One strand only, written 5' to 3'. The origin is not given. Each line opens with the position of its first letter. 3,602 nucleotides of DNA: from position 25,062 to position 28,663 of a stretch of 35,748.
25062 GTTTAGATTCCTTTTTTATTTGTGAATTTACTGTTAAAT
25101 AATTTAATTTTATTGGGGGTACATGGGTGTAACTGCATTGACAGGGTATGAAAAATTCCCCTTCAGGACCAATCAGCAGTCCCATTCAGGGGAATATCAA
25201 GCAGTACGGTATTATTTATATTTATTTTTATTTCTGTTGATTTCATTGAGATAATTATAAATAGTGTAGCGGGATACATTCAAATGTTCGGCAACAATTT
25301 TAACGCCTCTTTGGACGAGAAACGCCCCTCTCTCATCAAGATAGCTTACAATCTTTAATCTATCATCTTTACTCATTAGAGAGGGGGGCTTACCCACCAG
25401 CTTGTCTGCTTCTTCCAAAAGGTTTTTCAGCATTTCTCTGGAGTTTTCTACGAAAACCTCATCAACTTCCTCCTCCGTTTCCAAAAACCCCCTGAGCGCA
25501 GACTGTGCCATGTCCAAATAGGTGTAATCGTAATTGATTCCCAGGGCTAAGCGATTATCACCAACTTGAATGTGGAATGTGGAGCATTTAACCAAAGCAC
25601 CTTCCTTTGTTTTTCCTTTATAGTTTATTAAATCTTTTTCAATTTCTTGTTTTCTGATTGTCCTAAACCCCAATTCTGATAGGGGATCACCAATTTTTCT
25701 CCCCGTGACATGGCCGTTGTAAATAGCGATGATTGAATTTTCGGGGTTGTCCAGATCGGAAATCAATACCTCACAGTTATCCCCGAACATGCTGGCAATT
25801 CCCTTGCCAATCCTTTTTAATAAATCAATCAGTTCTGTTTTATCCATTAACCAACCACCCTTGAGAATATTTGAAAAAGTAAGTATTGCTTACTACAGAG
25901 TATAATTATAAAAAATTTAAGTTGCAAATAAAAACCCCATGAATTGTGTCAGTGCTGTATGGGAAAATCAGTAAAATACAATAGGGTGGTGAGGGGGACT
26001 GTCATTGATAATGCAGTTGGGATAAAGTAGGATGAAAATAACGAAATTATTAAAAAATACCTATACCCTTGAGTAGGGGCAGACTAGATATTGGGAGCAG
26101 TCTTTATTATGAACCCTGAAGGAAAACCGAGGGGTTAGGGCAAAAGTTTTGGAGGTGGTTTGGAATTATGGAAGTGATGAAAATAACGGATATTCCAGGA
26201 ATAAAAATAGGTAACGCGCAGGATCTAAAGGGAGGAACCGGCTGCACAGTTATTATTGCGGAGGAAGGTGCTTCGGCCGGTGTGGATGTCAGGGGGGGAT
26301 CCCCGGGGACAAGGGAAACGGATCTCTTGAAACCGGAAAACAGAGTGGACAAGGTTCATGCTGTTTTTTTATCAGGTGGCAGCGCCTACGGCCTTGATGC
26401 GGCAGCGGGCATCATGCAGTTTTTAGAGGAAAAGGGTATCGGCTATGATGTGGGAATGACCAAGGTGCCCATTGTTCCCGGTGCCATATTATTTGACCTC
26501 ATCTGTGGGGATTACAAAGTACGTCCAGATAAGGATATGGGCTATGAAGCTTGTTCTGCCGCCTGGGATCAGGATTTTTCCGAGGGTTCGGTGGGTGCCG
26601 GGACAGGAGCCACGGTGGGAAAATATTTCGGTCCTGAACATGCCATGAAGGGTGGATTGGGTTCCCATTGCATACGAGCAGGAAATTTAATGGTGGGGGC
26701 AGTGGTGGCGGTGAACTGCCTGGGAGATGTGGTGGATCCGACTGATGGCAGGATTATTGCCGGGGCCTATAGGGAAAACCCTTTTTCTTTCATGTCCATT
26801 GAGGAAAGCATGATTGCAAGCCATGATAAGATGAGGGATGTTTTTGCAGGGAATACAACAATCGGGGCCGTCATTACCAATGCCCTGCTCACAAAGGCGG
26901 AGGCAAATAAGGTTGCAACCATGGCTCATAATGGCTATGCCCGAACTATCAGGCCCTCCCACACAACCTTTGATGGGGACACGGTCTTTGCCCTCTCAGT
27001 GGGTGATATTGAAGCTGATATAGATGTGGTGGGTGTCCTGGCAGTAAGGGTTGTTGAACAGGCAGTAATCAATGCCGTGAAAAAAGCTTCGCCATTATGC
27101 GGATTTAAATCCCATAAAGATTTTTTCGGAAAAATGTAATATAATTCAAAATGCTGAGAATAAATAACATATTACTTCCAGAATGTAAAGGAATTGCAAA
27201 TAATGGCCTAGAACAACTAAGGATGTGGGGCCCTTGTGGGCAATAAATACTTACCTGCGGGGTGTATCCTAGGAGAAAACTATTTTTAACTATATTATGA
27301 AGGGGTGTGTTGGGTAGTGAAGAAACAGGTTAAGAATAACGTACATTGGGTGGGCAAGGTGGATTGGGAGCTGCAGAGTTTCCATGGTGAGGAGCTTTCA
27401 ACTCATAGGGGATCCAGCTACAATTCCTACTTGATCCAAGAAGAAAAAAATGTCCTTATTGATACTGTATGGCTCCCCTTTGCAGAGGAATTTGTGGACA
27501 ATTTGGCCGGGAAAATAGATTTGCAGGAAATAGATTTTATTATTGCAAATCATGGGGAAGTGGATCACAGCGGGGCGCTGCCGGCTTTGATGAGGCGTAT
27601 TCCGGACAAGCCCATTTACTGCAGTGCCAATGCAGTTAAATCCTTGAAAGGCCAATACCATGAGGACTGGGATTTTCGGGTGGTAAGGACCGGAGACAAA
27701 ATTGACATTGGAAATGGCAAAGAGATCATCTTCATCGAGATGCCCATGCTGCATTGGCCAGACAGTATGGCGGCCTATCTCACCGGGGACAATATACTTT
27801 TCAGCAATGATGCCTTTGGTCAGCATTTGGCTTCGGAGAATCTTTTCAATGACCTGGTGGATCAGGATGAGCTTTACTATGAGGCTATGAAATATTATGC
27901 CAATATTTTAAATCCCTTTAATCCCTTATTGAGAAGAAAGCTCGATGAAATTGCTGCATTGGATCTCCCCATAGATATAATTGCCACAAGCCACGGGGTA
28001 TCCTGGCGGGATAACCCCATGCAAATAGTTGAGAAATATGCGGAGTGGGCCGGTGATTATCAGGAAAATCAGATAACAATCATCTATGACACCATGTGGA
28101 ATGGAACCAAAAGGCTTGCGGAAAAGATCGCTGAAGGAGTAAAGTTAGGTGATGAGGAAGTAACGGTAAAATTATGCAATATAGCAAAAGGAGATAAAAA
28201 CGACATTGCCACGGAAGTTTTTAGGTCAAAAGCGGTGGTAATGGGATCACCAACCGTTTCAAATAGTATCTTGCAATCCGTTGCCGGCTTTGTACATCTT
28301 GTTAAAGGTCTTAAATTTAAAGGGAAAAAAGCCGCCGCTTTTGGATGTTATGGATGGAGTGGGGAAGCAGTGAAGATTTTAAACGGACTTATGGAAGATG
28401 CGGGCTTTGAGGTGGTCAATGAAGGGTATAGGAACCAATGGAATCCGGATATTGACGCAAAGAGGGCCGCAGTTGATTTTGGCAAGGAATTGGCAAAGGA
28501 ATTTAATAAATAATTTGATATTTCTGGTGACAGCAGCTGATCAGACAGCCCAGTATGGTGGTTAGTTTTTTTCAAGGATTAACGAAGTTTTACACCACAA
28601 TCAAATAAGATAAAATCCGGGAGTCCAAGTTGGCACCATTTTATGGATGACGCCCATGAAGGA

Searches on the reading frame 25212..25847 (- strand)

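Call 43: search_protein_families(library=pfam, proteins=[window:25212-25847:-])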
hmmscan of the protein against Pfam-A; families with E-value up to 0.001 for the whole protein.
window:25212-25847:- (211 aa): 2 families
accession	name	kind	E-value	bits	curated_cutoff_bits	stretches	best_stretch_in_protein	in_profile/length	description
PF08348.17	PAS_6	-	2.8e-32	111.4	27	1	9-116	3-114/115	YheO-like PAS domain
PF13309.12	HTH_22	-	3.6e-23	81.8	29.6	1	140-201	2-63/63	HTH domain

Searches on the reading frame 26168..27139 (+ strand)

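Call 43: search_protein_families(library=pfam, proteins=[window:26168-27139:+])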
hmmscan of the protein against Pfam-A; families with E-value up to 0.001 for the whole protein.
window:26168-27139:+ (323 aa): 1 family
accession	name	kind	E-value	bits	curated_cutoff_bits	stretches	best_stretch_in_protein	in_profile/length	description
PF03576.19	Peptidase_S58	-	1.5e-44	153.2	23.9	1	5-316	2-305/307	Peptidase family S58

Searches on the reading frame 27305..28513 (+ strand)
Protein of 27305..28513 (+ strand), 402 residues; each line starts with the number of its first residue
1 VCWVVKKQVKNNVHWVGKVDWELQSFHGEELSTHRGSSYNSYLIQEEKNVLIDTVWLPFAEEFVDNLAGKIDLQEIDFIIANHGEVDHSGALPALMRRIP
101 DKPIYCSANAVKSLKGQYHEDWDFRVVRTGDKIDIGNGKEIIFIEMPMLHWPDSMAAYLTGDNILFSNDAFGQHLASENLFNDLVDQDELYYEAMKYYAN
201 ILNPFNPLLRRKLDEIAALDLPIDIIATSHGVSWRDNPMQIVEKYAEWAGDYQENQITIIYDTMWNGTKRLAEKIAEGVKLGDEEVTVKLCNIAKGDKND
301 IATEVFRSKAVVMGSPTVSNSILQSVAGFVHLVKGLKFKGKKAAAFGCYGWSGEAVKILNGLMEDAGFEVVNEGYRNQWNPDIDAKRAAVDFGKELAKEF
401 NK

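Call 43: search_protein_families(library=pfam, proteins=[window:27305-28513:+])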
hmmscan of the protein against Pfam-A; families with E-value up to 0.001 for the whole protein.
window:27305-28513:+ (402 aa): 4 families
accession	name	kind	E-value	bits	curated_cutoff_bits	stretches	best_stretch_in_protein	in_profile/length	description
PF19583.5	ODP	-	4.6e-17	63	27.2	1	39-231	3-194/194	ODP family beta lactamase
PF00258.30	Flavodoxin_1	-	2.2e-12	47.8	25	1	259-388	1-138/143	Flavodoxin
PF00753.33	Lactamase_B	-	2.8e-12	47.4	22.7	1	38-174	5-154/196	Metallo-beta-lactamase superfamily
PF12706.13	Lactamase_B_2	-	1.8e-06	28.1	27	1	49-152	2-116/200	Beta-lactamase superfamily domain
